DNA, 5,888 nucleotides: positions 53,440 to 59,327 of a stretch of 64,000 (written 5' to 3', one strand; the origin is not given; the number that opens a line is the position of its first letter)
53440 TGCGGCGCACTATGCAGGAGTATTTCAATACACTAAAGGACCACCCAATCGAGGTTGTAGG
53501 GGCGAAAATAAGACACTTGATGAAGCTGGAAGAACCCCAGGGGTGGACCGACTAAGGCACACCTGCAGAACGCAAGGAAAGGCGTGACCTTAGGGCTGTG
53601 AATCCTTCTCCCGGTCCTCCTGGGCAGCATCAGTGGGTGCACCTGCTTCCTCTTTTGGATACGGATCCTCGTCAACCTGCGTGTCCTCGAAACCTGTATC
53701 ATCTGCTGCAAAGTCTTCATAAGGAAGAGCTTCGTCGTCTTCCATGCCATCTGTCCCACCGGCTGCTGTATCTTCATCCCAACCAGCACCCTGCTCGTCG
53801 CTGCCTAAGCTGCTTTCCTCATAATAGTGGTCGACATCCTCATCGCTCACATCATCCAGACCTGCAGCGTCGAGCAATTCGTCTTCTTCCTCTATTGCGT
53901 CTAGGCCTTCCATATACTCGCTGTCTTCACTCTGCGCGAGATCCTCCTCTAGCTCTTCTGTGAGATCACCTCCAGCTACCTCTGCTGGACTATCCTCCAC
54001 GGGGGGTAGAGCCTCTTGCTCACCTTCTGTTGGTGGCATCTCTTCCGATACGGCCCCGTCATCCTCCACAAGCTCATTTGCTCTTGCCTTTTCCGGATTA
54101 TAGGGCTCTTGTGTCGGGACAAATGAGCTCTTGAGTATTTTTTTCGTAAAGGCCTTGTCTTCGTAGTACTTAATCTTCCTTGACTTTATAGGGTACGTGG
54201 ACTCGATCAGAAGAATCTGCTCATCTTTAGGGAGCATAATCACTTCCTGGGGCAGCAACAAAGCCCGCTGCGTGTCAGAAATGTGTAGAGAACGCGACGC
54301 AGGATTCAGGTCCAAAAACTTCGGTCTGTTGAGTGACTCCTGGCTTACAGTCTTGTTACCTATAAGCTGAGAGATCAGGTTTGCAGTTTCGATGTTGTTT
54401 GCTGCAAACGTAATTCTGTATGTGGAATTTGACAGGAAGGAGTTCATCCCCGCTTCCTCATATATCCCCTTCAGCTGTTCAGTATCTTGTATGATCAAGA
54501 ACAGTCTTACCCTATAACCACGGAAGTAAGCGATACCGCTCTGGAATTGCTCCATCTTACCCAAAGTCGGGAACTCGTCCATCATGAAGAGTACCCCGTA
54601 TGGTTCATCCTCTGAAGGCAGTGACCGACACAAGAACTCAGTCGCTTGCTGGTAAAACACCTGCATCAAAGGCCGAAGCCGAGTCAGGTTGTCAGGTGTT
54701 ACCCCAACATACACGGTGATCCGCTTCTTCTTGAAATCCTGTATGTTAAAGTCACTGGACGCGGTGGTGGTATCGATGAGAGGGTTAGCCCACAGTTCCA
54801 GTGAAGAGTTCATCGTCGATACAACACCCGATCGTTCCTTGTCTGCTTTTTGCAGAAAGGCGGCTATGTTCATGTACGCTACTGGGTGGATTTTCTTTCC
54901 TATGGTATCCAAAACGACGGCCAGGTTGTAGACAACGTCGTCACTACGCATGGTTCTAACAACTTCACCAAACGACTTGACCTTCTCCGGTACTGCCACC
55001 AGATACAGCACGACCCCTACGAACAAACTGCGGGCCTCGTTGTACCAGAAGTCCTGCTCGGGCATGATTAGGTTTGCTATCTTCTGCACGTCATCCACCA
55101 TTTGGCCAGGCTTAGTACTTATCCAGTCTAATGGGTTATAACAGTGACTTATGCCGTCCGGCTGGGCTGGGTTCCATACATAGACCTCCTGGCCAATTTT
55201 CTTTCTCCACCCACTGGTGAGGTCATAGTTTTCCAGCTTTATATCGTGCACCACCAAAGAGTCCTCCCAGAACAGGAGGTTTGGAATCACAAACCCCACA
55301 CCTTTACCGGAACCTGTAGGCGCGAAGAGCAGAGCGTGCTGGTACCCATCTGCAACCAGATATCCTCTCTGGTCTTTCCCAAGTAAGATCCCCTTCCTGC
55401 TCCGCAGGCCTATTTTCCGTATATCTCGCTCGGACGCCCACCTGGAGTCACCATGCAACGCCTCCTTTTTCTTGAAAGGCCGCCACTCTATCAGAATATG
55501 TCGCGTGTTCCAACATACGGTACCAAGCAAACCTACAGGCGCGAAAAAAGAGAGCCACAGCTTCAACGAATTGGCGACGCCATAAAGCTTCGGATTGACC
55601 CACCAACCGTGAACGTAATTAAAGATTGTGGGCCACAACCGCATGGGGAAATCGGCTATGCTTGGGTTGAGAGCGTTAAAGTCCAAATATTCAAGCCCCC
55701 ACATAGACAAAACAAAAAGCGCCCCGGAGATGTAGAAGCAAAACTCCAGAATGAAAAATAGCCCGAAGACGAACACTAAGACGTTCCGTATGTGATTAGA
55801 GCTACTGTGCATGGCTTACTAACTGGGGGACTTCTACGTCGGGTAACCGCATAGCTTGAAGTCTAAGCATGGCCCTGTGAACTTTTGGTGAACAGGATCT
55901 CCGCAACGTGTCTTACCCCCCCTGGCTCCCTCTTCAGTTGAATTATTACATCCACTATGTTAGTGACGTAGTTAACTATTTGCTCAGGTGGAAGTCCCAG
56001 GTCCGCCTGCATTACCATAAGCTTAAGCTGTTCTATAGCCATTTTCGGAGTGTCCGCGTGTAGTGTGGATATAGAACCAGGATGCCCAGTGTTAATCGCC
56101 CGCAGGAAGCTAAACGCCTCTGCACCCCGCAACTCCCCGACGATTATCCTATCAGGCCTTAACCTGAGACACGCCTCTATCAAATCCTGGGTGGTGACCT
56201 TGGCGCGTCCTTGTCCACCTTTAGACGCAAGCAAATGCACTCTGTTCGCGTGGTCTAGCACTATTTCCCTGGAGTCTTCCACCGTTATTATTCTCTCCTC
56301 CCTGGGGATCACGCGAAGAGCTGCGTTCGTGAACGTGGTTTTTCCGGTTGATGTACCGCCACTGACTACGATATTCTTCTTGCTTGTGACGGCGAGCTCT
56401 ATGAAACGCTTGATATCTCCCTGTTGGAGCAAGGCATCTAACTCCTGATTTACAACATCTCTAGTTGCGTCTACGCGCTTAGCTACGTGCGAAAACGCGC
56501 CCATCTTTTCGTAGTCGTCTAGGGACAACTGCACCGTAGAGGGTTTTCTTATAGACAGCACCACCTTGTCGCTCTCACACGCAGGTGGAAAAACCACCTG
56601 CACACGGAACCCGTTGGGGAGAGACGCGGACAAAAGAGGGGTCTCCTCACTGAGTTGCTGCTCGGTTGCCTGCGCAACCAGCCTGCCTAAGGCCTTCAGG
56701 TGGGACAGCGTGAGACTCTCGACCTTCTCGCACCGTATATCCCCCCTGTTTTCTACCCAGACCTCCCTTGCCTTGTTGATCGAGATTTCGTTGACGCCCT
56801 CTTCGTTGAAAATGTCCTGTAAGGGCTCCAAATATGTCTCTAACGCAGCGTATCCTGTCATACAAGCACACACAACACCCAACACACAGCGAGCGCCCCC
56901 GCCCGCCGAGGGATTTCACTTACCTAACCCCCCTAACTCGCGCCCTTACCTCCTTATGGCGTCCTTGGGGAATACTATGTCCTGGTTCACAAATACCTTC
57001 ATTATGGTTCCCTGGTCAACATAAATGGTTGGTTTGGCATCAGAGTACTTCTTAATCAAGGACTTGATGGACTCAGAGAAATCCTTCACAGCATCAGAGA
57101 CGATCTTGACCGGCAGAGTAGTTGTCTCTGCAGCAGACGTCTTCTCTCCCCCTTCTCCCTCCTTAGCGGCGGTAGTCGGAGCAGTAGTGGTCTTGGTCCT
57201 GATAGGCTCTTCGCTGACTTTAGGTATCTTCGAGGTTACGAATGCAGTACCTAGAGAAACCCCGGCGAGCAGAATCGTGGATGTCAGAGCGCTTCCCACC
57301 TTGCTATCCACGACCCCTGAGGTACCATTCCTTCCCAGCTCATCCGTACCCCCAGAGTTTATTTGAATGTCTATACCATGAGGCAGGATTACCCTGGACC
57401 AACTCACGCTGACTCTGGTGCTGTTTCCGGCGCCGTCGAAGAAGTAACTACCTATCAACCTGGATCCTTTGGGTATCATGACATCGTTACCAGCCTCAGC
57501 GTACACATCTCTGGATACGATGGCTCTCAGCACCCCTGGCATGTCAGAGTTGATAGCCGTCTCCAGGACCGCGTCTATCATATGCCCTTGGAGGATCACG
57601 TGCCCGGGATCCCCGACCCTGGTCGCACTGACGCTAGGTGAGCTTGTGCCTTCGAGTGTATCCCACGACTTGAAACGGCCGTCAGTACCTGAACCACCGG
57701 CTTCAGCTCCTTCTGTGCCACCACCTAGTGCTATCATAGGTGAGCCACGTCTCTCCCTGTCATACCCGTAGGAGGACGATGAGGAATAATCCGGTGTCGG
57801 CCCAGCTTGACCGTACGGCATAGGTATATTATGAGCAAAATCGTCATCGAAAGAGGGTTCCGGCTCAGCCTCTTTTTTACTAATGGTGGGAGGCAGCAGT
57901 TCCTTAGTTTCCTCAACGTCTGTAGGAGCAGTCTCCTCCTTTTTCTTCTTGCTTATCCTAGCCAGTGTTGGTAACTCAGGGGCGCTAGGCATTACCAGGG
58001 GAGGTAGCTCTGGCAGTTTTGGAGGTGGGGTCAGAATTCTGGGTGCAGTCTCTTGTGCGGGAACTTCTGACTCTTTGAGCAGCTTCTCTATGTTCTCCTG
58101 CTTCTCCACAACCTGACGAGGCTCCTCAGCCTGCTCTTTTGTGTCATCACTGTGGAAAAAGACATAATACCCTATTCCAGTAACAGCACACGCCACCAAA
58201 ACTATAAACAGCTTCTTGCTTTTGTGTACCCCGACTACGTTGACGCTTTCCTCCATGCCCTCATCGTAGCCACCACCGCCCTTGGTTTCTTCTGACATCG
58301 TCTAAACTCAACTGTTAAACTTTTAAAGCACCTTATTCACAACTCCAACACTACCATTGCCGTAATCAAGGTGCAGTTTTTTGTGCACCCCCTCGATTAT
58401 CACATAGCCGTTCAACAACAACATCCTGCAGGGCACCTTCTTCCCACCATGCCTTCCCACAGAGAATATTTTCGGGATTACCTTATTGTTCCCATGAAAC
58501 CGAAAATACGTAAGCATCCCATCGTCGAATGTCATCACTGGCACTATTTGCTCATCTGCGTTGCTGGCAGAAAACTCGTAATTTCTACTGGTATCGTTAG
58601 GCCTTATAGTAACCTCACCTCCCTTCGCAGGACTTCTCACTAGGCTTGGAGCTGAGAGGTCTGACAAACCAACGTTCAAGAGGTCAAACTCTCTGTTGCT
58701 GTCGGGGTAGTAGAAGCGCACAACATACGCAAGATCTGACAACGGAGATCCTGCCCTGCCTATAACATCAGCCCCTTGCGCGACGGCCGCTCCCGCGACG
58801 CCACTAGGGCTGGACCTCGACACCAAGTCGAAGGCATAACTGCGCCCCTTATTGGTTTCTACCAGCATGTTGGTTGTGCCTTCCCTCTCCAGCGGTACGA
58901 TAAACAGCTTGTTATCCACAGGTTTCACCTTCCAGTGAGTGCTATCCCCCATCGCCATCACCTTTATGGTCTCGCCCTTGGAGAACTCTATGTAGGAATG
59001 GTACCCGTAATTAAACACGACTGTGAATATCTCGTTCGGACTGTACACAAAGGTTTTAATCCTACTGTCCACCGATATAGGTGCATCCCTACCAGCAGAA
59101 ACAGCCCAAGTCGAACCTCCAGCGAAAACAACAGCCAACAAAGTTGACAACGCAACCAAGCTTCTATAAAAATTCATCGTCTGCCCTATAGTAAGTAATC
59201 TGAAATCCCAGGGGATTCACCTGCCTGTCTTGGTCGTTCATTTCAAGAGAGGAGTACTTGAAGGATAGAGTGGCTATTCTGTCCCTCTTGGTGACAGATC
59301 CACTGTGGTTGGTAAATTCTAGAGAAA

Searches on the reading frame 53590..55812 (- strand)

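Call 89: search_protein_families(library=pfam, max_evalue=0.00001, proteins=[window:53590-55812:-])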
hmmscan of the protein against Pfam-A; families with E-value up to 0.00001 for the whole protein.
window:53590-55812:- (740 aa): 3 families
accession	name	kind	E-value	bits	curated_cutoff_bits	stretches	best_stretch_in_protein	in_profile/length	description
PF02534.20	T4SS-DNA_transf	-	6.2e-155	517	20.1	1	124-568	1-464/468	Type IV secretory system Conjugative DNA transfer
PF12696.13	TraG-D_C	-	4.1e-25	88.6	22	1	407-529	2-126/126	TraM recognition site of TraD and TraG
PF10412.15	TrwB_AAD_bind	-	4.9e-24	85.4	20.5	1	230-543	78-382/387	Type IV secretion-system coupling protein DNA-binding domain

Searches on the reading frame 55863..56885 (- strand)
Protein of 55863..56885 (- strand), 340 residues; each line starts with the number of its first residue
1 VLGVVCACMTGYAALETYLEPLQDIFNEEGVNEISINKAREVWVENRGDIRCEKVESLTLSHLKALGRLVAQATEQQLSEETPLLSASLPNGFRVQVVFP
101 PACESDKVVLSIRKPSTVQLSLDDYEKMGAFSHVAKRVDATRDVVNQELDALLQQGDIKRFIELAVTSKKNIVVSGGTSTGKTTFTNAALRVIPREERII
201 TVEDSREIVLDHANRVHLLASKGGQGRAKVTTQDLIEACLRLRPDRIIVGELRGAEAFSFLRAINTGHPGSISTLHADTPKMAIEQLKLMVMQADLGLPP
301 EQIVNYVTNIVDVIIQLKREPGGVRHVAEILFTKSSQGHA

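Call 89: search_protein_families(library=pfam, max_evalue=0.00001, proteins=[window:55863-56885:-])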
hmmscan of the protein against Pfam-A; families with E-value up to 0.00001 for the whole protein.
window:55863-56885:- (340 aa): 1 family
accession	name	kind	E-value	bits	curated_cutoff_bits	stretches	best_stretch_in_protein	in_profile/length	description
PF00437.27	T2SSE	-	1e-36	126.9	24.9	1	24-315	10-273/370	Type II/IV secretion system protein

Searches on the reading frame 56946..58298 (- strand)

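Call 89: search_protein_families(library=pfam, max_evalue=0.00001, proteins=[window:56946-58298:-])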
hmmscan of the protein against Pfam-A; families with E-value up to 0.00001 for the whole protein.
window:56946-58298:- (450 aa): 1 family
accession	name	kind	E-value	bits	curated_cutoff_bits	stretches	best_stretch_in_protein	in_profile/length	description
PF03743.19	TrbI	-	4.7e-44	150.9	35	1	234-443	1-188/188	Bacterial conjugation TrbI-like protein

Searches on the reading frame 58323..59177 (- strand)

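Call 89: search_protein_families(library=pfam, max_evalue=0.00001, proteins=[window:58323-59177:-])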
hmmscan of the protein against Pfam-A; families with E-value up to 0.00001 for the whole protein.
window:58323-59177:- (284 aa): 1 family
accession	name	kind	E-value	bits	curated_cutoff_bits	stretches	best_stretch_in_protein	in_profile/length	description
PF03524.21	CagX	-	3.1e-47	161.4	34.2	1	38-282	1-198/198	Conjugal transfer protein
